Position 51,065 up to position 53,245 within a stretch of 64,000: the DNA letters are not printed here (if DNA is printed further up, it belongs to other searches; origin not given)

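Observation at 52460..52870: PDZ-like domain inserted into a SusD-family lipoprotein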

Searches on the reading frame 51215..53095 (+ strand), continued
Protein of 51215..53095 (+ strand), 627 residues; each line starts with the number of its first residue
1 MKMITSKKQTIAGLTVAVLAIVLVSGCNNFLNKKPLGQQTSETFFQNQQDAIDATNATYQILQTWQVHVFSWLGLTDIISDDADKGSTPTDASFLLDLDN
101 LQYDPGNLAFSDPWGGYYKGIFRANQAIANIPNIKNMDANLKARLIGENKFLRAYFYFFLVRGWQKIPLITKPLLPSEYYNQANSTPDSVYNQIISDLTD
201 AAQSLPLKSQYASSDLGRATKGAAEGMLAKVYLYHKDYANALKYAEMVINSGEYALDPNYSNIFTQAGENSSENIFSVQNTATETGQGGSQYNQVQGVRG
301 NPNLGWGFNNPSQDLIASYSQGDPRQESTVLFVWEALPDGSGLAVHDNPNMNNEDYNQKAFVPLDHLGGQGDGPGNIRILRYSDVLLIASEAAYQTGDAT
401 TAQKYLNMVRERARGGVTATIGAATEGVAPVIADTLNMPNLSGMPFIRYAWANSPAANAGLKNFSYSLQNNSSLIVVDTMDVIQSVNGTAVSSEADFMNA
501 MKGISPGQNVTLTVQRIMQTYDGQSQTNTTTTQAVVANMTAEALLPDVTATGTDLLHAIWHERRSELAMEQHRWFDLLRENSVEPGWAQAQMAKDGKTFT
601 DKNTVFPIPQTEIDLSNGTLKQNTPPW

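Call 49: search_protein_families(library=pfam, proteins=[L034:4148-6853:+, L010:18701-21388:+, L007:15882-16748:+, L021:13981-15492:+, L029:1-1944:+], max_evalue=0.01)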
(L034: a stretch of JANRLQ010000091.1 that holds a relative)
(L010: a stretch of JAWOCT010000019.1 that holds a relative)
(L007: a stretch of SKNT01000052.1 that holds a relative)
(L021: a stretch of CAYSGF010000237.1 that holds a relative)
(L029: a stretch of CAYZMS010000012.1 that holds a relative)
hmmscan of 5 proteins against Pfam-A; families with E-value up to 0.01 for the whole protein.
L034:4148-6853:+ (902 aa): 2 families
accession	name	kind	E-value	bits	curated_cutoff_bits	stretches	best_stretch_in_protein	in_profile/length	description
PF02018.23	CBM_4_9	-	2.9e-10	41.1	25.9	0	22-150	3-130/136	Carbohydrate binding domain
PF18962.6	Por_Secre_tail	-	1.7e-09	38.3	27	1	829-888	1-64/75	Secretion system C-terminal sorting domain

L010:18701-21388:+ (896 aa): 10 families
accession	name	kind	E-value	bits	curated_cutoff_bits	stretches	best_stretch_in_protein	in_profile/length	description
PF03372.29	Exo_endo_phos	-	2.2e-22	80.3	24.5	1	78-311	1-225/225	Endonuclease/Exonuclease/phosphatase family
PF18962.6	Por_Secre_tail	-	1.1e-08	35.7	27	1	818-893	2-74/75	Secretion system C-terminal sorting domain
PF22073.2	Cep192_D4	-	1.6e-07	32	35.5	0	335-371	63-96/112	Cep192 domain 4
PF22067.2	Cep192_D3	-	3.1e-07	30.9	27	0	333-365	50-83/99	Cep192 domain 3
PF22544.2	HYDIN_VesB_CFA65-like_Ig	-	1.3e-05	25.8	25.5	0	540-628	2-84/100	HYDIN/CFA65/VesB-like, Ig-like domain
PF15780.11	ASH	-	2e-05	25.2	27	0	333-367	57-91/98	Abnormal spindle-like microcephaly-assoc'd, ASPM-SPD-2-Hydin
PF12371.14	TMEM131_like_N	-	2.7e-05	24.7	28.8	0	332-364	50-82/84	Transmembrane protein 131-like N-terminal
PF13860.13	FlgD_ig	-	3.1e-05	24.3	27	1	825-883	9-75/79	FlgD Ig-like domain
PF14529.12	Exo_endo_phos_2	-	0.0023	18.2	27.4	1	203-314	13-116/117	Endonuclease-reverse transcriptase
PF22669.2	Exo_endo_phos2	-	0.0046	17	27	0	176-232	118-179/288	Endonuclease/Exonuclease/phosphatase family 2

L007:15882-16748:+ (289 aa): 2 families
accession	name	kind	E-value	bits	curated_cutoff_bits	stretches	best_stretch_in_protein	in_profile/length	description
PF18962.6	Por_Secre_tail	-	2.3e-09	37.9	27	1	211-282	2-70/75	Secretion system C-terminal sorting domain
PF13860.13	FlgD_ig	-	2.5e-06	27.8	27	1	218-275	9-74/79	FlgD Ig-like domain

L021:13981-15492:+ (504 aa): 3 families
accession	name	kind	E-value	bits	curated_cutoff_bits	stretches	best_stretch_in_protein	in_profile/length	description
PF00884.28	Sulfatase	-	1.9e-60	205.2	25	1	41-373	1-301/301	Sulfatase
PF16347.10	SGSH_C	-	1.6e-33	116.5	29.3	1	321-478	1-150/154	N-sulphoglucosamine sulphohydrolase, C-terminal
PF01663.27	Phosphodiest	-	2.8e-09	37.5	23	1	66-318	18-221/342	Type I phosphodiesterase / nucleotide pyrophosphatase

L029:1-1944:+ (648 aa): 4 families
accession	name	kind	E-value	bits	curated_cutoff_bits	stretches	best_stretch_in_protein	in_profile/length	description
PF07494.17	Reg_prop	-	1.7e-05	24.9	20.4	0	15-38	1-24/24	Two component regulator propeller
PF07495.19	Y_Y_Y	-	0.0017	18.7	26.6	1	397-438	11-52/65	Y_Y_Y domain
PF08281.18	Sigma70_r4_2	-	0.0037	17.3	25.7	1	605-633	26-54/54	Sigma-70, region 4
PF00196.25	GerE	-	0.0046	17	23.5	1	604-642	16-54/57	Bacterial regulatory proteins, luxR family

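Call 52: find_encoding_contigs(protein=P0001, flank=6000, max_places=2)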
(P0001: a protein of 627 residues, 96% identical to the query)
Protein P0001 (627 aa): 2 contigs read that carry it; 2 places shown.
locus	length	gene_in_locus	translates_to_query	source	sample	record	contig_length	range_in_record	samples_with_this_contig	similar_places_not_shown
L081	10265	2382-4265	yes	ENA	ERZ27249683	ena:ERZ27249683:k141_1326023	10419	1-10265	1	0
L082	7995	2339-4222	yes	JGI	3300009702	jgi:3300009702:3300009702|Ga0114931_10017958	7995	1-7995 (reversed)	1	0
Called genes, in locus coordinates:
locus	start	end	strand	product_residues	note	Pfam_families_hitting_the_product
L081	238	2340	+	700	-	PF00593:TonB_dep_Rec_b-barrel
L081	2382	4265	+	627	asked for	PF14322:SusD-like_3, PF07980:SusD_RagB, PF13180:PDZ_2 (weak), PF07980:SusD_RagB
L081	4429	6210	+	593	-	PF04616:Glyco_hydro_43, PF00754:F5_F8_type_C, PF25302:NADase_transloc (weak), PF22633:F5_F8_type_C_2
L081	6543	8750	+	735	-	PF00933:Glyco_hydro_3, PF01915:Glyco_hydro_3_C, PF14310:Fn3-like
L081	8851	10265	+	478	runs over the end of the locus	PF10091:Glycoamylase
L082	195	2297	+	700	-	PF00593:TonB_dep_Rec_b-barrel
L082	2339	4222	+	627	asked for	PF14322:SusD-like_3, PF07980:SusD_RagB, PF13180:PDZ_2 (weak), PF07980:SusD_RagB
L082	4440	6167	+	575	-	PF04616:Glyco_hydro_43, PF25302:NADase_transloc (weak), PF00754:F5_F8_type_C, PF22633:F5_F8_type_C_2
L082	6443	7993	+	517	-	?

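Call 53: find_encoding_contigs(protein=P0002, flank=6000, max_places=2)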
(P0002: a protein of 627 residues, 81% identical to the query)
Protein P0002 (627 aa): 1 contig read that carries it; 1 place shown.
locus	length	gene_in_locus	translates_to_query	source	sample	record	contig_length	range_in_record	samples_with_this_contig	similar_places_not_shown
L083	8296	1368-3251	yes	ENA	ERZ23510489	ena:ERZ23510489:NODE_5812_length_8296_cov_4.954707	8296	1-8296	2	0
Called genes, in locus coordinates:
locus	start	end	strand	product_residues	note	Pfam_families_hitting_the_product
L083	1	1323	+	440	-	?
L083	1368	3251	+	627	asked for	PF14322:SusD-like_3, PF07980:SusD_RagB, PF13180:PDZ_2 (weak), PF07980:SusD_RagB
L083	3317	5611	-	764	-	PF00933:Glyco_hydro_3, PF01915:Glyco_hydro_3_C, PF14310:Fn3-like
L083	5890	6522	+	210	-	PF04542:Sigma70_r2, PF08281:Sigma70_r4_2, PF04545:Sigma70_r4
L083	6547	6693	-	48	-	-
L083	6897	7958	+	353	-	PF04773:FecR, PF16344:FecR_C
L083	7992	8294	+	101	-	?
